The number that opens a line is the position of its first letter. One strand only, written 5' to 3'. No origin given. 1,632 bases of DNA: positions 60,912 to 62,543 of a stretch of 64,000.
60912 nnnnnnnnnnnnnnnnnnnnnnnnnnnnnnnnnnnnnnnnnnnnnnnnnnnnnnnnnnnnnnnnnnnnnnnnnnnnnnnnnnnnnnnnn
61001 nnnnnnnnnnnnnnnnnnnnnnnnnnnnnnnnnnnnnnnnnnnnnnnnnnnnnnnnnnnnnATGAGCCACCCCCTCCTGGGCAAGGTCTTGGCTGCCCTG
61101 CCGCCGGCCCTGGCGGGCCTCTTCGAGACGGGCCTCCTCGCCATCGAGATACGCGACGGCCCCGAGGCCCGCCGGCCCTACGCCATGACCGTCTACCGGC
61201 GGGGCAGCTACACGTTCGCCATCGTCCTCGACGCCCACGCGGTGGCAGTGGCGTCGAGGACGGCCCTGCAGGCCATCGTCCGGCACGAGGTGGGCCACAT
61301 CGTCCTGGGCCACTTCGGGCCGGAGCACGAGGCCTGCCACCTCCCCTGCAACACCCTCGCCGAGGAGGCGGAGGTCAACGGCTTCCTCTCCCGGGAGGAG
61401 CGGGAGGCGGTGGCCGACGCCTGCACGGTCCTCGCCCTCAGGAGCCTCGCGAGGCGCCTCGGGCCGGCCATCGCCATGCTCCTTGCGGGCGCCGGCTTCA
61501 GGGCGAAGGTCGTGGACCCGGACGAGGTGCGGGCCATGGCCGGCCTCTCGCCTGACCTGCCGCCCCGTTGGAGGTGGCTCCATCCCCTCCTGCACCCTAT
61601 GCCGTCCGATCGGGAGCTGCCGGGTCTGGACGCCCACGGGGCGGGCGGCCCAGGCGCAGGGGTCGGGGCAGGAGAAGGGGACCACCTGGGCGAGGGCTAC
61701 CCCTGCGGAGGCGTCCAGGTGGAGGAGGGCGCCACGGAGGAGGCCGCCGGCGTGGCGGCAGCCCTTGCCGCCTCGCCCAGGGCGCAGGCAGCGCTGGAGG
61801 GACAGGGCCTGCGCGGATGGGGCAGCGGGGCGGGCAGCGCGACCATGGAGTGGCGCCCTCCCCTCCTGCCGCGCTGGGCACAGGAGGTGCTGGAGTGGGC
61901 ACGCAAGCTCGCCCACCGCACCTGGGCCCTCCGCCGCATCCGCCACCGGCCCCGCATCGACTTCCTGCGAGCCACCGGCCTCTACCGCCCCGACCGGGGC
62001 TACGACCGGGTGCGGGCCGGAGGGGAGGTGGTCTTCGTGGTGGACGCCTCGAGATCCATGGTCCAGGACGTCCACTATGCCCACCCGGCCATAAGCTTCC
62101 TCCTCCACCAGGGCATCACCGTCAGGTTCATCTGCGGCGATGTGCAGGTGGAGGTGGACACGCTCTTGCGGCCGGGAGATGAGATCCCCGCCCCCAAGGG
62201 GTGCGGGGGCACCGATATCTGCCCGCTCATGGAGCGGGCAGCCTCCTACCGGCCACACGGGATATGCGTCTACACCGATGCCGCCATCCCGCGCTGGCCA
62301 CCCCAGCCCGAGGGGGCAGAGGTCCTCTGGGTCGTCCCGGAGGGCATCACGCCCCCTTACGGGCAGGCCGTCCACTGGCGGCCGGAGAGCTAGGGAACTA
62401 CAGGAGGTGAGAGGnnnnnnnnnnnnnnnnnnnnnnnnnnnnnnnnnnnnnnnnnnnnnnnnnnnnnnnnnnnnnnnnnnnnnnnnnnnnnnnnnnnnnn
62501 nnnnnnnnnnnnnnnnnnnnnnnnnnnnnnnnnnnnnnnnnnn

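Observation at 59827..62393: Second MoxR/CobS-like ATPase paired with a HExxH-metallopeptidase + VWA protein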

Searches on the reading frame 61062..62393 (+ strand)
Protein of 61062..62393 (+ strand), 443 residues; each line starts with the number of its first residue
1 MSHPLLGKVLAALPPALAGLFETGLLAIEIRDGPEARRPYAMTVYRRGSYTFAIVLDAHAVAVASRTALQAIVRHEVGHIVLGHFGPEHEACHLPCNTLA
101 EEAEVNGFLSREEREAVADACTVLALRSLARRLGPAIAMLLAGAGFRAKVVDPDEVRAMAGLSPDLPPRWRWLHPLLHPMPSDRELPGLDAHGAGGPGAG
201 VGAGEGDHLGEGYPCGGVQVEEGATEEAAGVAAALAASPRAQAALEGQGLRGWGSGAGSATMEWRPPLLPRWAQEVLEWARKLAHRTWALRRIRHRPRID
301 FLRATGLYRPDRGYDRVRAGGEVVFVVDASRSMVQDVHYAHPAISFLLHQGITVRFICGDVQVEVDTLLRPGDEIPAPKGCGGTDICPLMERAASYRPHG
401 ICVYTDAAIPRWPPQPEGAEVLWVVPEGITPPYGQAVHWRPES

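Call 3: search_protein_families(library=pfam, proteins=[window:61062-62393:+], max_evalue=0.01)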
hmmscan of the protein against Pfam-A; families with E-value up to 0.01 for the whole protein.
window:61062-62393:+ (443 aa): 1 family
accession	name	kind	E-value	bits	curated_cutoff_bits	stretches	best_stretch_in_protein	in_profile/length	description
PF09967.15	DUF2201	-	3.3e-12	47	26.4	1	323-437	1-120/123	VWA-like domain (DUF2201)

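Call 4: search_protein_families(library=phrogs, proteins=[window:61062-62393:+], max_evalue=0.01)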
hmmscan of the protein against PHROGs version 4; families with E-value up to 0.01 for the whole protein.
window:61062-62393:+ (443 aa): 1 family
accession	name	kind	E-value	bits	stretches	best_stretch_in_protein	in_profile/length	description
phrog_1314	-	DNA, RNA and nucleotide metabolism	1.1e-12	48.8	1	308-440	254-391/394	HNH endonuclease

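Call 6: search_protein_families(library=pfam, proteins=[window:61062-62393:+], max_evalue=10)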
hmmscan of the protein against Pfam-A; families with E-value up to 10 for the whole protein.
window:61062-62393:+ (443 aa): 2 families
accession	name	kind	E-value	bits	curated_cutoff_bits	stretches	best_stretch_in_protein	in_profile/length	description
PF09967.15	DUF2201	-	3.3e-12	47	26.4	1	323-437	1-120/123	VWA-like domain (DUF2201)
PF11776.13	RcnB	-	0.078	13.3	25.9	1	295-330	11-46/51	Nickel/cobalt transporter regulator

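Call 7: search_protein_families(library=ncbifam, proteins=[window:61062-62393:+], max_evalue=0.1)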
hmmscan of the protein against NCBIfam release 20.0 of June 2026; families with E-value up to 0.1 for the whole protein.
window:61062-62393:+ (443 aa): 1 family
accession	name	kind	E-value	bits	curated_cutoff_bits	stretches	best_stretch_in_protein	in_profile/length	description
TIGR02442.1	Cob-chelat-sub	hypoth_equivalog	0.092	11.2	779.45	0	316-349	468-503/641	putative cobaltochelatase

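Call 8: search_protein_families(library=padloc, proteins=[window:61062-62393:+], max_evalue=0.1)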
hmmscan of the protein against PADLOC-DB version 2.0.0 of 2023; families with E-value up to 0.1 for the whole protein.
window:61062-62393:+ (443 aa): 0 families

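Call 12: find_homologous_proteins(query=window:61062-62393:+, max_evalue=0.001)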
Query window:61062-62393:+ (443 aa): 10 proteins with E <= 0.001 among 8000 candidates.
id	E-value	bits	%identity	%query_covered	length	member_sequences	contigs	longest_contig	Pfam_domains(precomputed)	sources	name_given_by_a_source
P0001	9.3e-275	930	93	100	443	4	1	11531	PF09967.16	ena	-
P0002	9.2e-256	868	87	100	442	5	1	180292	PF09967.16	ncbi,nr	ncbi:MAG: VWA-like domain-containing protein [Chloroflexota bacterium]|nr:VWA-like domain-containing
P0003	2.3e-204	698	71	100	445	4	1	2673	PF09967.16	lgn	-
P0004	3.5e-153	529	58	98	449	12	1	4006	PF09967.16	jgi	jgi:hypothetical protein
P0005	1.8e-151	524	58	98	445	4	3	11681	PF09967.16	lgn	-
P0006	7.5e-146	505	57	98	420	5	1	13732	PF09967.16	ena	-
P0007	4.7e-144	499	55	99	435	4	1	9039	PF09967.16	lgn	-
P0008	1.0e-143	498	55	99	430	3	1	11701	PF09967.16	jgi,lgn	jgi:hypothetical protein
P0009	4.0e-143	496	55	100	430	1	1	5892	PF09967.16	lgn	-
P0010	6.9e-138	479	55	98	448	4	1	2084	PF09967.16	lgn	-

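Call 19: find_encoding_contigs(protein=P0002, flank=10000, max_places=3)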
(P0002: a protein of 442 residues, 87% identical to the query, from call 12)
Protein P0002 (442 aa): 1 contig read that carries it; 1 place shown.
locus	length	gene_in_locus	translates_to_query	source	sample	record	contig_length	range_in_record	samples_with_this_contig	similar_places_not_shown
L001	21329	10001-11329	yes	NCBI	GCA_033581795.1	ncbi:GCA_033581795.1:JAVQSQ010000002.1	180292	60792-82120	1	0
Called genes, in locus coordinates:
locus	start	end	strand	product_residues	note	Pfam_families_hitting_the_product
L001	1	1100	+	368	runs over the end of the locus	PF10473:CENP-F_leu_zip (weak)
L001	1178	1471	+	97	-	PF01909:NTP_transf_2, PF18765:Polbeta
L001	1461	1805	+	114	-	PF01934:HepT-like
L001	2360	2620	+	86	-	-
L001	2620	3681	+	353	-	PF01807:Zn_ribbon_DnaG, PF13662:Toprim_4 (faint), PF08275:DNAG_N (weak), PF13155:Toprim_2, PF13362:Toprim_3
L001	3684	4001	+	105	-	-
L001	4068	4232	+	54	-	-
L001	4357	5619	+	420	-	PF20030:bpMoxR, PF07726:AAA_3 (weak), PF07728:AAA_5, PF17868:AAA_lid_8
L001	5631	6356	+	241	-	-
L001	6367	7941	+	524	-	PF13519:VWA_2 (faint)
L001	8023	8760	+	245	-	-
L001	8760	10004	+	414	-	PF00004:AAA (weak), PF07728:AAA_5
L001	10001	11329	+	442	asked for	PF09967:DUF2201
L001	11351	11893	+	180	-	-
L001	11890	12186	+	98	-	-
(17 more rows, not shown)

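Call 20: find_encoding_contigs(protein=P0006, flank=10000, max_places=3)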
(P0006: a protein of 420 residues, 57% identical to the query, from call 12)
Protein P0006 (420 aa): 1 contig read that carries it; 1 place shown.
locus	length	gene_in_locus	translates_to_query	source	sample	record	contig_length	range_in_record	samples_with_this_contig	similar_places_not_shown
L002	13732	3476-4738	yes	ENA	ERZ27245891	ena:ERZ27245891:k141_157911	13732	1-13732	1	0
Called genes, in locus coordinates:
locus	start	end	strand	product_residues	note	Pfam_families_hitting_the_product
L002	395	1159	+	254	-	-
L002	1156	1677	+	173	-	-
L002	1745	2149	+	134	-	PF00436:SSB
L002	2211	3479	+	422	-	PF13401:AAA_22 (faint), PF07728:AAA_5 (weak)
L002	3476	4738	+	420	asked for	PF09967:DUF2201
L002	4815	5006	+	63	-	-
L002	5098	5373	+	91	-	-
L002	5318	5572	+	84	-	-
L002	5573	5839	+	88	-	-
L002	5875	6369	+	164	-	-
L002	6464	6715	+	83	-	-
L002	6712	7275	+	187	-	-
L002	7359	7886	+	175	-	-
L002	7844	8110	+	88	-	-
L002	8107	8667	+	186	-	PF06559:DCD_N, PF22769:DCD, PF22569:DCD_C, PF00692:dUTPase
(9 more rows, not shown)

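Call 21: find_encoding_contigs(protein=P0008, flank=10000, max_places=3)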
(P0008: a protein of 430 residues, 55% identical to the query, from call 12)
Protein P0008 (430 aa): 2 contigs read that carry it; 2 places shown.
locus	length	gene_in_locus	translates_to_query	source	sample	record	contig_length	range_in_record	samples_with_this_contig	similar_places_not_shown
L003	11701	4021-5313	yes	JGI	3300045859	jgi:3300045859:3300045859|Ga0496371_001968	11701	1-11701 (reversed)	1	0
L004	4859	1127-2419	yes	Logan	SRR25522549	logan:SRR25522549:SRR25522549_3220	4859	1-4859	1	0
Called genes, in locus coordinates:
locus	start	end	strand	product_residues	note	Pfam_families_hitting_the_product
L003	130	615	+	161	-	-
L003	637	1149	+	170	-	-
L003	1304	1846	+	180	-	-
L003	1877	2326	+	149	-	-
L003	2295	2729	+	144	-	PF00436:SSB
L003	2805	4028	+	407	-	PF00004:AAA (weak), PF07728:AAA_5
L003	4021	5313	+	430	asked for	PF09967:DUF2201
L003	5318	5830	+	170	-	-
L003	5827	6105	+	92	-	-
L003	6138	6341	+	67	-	-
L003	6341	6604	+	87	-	-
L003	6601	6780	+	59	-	-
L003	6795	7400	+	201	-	PF02517:Rce1-like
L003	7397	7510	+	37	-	-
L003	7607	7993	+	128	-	-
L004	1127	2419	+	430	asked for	PF09967:DUF2201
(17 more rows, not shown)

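Call 22: find_encoding_contigs(protein=P0005, flank=10000, max_places=3)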
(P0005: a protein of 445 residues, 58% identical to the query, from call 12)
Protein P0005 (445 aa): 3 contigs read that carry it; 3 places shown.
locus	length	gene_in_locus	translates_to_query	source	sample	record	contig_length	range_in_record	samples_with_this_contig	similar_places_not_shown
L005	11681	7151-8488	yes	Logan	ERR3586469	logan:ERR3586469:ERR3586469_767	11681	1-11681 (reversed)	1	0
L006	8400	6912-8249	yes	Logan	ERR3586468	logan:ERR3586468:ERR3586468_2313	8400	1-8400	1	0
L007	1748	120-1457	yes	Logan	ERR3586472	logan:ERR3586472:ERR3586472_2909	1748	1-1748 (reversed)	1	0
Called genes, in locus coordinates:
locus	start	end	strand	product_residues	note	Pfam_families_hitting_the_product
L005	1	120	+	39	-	?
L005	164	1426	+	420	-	PF20030:bpMoxR, PF07726:AAA_3, PF07728:AAA_5, PF17868:AAA_lid_8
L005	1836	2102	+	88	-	PF09723:Zn_ribbon_8 (weak)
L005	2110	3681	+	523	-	PF13519:VWA_2 (faint), PF05762:VWA_CoxE (faint)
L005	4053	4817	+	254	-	-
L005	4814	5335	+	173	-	-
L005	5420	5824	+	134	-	PF00436:SSB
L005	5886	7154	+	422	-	PF13401:AAA_22 (faint), PF07728:AAA_5 (weak)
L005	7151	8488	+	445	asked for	PF09967:DUF2201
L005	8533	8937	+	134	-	-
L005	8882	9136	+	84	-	-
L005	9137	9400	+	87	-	-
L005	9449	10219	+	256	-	-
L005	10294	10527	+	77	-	-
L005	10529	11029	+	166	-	-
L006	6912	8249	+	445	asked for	PF09967:DUF2201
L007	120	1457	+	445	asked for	PF09967:DUF2201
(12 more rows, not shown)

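Call 25: search_protein_representatives(alignment_id=A1)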
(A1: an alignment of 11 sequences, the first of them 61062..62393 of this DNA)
Query: 11 sequences, 444 profile positions. Proteins with E-value up to 0.001 (for the whole library): 1222; up to 1e-10: 58; up to 1e-30: 30. The best 150 are listed.
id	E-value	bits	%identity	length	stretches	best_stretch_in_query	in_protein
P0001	6.3e-238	806.7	-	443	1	2-443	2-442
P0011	3.4e-84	300.1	-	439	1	10-441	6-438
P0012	5.7e-79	282.8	-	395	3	211-442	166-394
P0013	4.5e-59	217.2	-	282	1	1-143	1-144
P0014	8.8e-52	193.2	-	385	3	210-441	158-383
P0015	5.8e-50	187.2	-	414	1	4-438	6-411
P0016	1.6e-49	185.8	-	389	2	212-441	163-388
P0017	3.4e-49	184.7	-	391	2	176-439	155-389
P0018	8.6e-47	176.8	-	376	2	203-438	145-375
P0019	2.9e-45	171.8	-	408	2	147-437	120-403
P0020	1.5e-44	169.4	-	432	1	10-439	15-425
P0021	1.5e-44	169.4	-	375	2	200-439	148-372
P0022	2.1e-44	168.9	-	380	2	206-438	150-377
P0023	3.3e-44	168.3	-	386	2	211-441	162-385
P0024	3.7e-43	164.8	-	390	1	52-438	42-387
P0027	8.3e-41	157.1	-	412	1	8-435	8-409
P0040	7.4e-26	107.8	-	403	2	193-441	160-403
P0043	1.6e-22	96.8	-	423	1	50-419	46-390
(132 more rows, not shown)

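Call 27: predict_structure(alignment_id=A1)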
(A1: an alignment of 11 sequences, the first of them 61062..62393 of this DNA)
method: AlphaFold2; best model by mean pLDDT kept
length: 443 residues; sequences in the alignment: 11
mean_pLDDT: 67.1   pTM: 0.54
mean pLDDT of the five models: 67.1, 66.9, 64.7, 64.1, 55.5
residues with pLDDT >= 90: 56; 70-90: 177; 50-70: 104; < 50: 106
segments of 3 or more residues with pLDDT < 50: 87-96, 166-169, 171-215, 247-268, 291-297, 308-320, 441-443
pLDDT, mean of each block of 10 residues (from residue 1): 83 80 84 79 80 90 94 85 57 49 77 90 89 88 85 69 49 39 28 23 23 49 63 67 55 31 37 74 67 48 52 38 82 62 66 84 84 66 72 89 78 85 87 85 42
secondary structure, 60 per line:
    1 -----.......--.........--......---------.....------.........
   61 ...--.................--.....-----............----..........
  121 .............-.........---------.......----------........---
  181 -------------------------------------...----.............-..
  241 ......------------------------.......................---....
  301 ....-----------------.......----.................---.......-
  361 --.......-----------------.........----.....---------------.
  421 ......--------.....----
elements in order: H6-12 H15-23 E26-31 E41-45 E52-57 H58-63 H66-82 H86-89 H95-106 H111-133 H135-143 H153-159 H170-177 E218-220 H225-237 H239-246 H271-293 H297-304 E322-328 H333-349 E353-359 E363-369 H387-395 E400-404 E420-426 E435-439

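Call 29: search_protein_families(library=pfam, alignment_id=A2, max_evalue=0.001)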
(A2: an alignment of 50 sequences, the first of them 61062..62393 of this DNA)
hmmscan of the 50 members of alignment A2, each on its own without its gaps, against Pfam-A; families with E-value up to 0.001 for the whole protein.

A. member 1, window:61062-62393:+ (443 aa): 1 family
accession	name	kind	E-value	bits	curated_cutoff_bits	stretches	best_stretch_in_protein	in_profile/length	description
PF09967.15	DUF2201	-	3.3e-12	47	26.4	1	323-437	1-120/123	VWA-like domain (DUF2201)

B. families by the number of members that match (of 50 scanned): 7 families
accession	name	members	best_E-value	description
PF09967.15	DUF2201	49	2.1e-26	VWA-like domain (DUF2201)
PF13203.12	DUF2201_N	15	9.3e-47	Putative metallopeptidase domain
PF01435.24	Peptidase_M48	4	4.3e-05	Peptidase family M48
PF05762.20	VWA_CoxE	2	8.9e-06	VWA domain containing CoxE-like protein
PF13519.12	VWA_2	2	5e-05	von Willebrand factor type A domain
PF10263.15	SprT-like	1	0.00015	SprT-like family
PF06114.19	Peptidase_M78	1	0.00078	IrrE N-terminal-like domain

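Call 35: search_solved_structures(query=A3, max_evalue=1)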
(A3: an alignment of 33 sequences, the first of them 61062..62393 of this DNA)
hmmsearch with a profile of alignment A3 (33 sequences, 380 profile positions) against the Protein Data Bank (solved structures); distinct sequences matched with E-value up to 1: 12.
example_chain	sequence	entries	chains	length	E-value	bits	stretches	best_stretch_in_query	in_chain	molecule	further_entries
4qhf_A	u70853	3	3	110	0.00086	21.7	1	12-87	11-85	Uncharacterized protein MJ1213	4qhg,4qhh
4qhj_A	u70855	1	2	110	0.00093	21.6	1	12-87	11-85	Uncharacterized protein MJ1213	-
4qhi_A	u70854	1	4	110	0.0022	20.4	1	22-87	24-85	Uncharacterized protein MJ1213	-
4jix_A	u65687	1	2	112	0.0055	19.1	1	4-82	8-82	Projannalysin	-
6fpy_A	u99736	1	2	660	0.19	14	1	258-286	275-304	Inter-alpha-trypsin inhibitor heavy chain H1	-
9nen_A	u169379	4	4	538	0.26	13.6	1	238-347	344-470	RNA-binding protein RO60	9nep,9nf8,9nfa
6pyo_A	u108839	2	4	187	0.29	13.4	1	261-292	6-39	cDNA FLJ56608, highly similar to Homo sapiens chloride channel, calcium activated, family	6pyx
2voy_I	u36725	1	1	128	0.31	13.3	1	261-301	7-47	CATION-TRANSPORTING ATPASE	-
9no5_A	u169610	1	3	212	0.35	13.2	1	249-325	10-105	Putative secreted protein, hemolysin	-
2x31_A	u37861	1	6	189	0.4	13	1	261-331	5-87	MAGNESIUM-CHELATASE 60 KDA SUBUNIT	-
9c4f_I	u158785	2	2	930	0.41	12.9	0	258-285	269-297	Inter-alpha-trypsin inhibitor heavy chain H4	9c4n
3cqb_A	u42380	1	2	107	0.45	12.8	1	49-81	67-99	Probable protease htpX homolog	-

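Call 37: search_dna_similar(query=window:61062-62393:+, collection=plasmids, mode=protein, max_evalue=0.001, max_rows=30)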
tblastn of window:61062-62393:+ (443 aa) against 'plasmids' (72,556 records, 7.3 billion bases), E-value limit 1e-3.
Records with a match: 1; places in all: 1; records where one place covers at least 80% of the query: 0.
Best place of each record, by identity: <60% 1.
By first word of the organism name: Rhodothermus 1.
By predicted mobility (MOB-suite, as given by PLSDB): non-mobilizable 1.
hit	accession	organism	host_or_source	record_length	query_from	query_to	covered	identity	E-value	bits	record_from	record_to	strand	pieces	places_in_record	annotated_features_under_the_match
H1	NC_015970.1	Rhodothermus marinus SG0.5JP17-172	-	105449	319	437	27%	32.3%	4e-6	57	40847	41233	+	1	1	VWA-like domain-containing protein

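Call 38: search_dna_similar(query=window:61062-62393:+, collection=phages, mode=protein, max_evalue=0.001, max_rows=30)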
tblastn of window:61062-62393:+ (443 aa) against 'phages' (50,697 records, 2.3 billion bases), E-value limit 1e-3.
Records with a match: 7; places in all: 7; records where one place covers at least 80% of the query: 0.
Best place of each record, by identity: <60% 7.
By first word of the organism name: Pseudomonas 7.
By host as written in the record: Pseudomonas aeruginosa 4; Pseudomonas aeruginosa ATCC27853 1; Pseudomonas aeruginosa PA001 1; Pseudomonas aeruginosa ATCC 27853 1.
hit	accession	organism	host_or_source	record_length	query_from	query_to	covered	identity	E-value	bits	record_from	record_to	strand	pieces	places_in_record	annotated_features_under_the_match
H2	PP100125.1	Pseudomonas phage vB_PaP_HN01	Pseudomonas aeruginosa ATCC27853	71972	363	442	18%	30.1%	3e-4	49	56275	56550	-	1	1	hypothetical protein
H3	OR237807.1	Pseudomonas phage PWJ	Pseudomonas aeruginosa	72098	363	442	18%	30.1%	3e-4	49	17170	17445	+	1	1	hypothetical protein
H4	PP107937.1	Pseudomonas phage vB_PaeP_FMD5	Pseudomonas aeruginosa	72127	363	442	18%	30.1%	4e-4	49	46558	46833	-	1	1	HNH endonuclease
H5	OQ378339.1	Pseudomonas phage phiPA1-3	Pseudomonas aeruginosa PA001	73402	363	442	18%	30.1%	4e-4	49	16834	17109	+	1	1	putative metallopeptidase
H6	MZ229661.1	Pseudomonas phage vB_Pae-PA14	Pseudomonas aeruginosa ATCC 27853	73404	363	442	18%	30.1%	5e-4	49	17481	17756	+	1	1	hypothetical protein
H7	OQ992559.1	Pseudomonas phage L15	Pseudomonas aeruginosa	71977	363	442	18%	29.0%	7e-4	48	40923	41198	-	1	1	hypothetical protein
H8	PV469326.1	Pseudomonas phage Ps1.JH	Pseudomonas aeruginosa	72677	363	442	18%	29.0%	1e-3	48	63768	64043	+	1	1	hypothetical protein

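Call 39: get_annotated_region(hit=H1, flank=6000)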
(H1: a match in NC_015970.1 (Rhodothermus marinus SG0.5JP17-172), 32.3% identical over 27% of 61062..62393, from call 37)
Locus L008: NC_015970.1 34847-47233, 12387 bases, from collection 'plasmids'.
description: Rhodothermus marinus SG0.5JP17-172 plasmid pRHOM17201, complete sequence
organism: Rhodothermus marinus SG0.5JP17-172 (NCBI taxid 762570)
taxonomy: Bacteria; Rhodothermota; Rhodothermia; Rhodothermales; Rhodothermaceae; Rhodothermus; Rhodothermus marinus; Rhodothermus marinus SG0.5JP17-172
host: -; source: -; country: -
typing (MOB-suite, as given by PLSDB): non-mobilizable; replicon rep_cluster_1386
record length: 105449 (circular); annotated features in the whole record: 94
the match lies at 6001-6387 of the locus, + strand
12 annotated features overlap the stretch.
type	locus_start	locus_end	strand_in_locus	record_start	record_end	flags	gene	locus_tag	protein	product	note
CDS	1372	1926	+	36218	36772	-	-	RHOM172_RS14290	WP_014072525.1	hypothetical protein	-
CDS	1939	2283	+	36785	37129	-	-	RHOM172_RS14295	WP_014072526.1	hypothetical protein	-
CDS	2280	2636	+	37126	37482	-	-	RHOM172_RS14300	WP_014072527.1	hypothetical protein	-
CDS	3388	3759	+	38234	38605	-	-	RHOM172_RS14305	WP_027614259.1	hypothetical protein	-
CDS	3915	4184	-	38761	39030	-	-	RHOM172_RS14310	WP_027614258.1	hypothetical protein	-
CDS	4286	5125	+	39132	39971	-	-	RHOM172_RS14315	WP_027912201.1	hypothetical protein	-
CDS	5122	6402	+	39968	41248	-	-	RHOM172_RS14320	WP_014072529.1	VWA-like domain-containing protein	-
CDS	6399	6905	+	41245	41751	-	-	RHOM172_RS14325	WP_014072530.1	hypothetical protein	-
CDS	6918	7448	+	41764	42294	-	-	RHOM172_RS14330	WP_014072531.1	hypothetical protein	-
CDS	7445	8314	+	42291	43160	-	-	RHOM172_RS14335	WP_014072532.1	hypothetical protein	-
CDS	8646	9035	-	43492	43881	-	-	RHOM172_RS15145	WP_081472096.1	transposase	-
CDS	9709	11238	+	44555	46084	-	-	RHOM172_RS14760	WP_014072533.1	RNA-guided endonuclease TnpB family protein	-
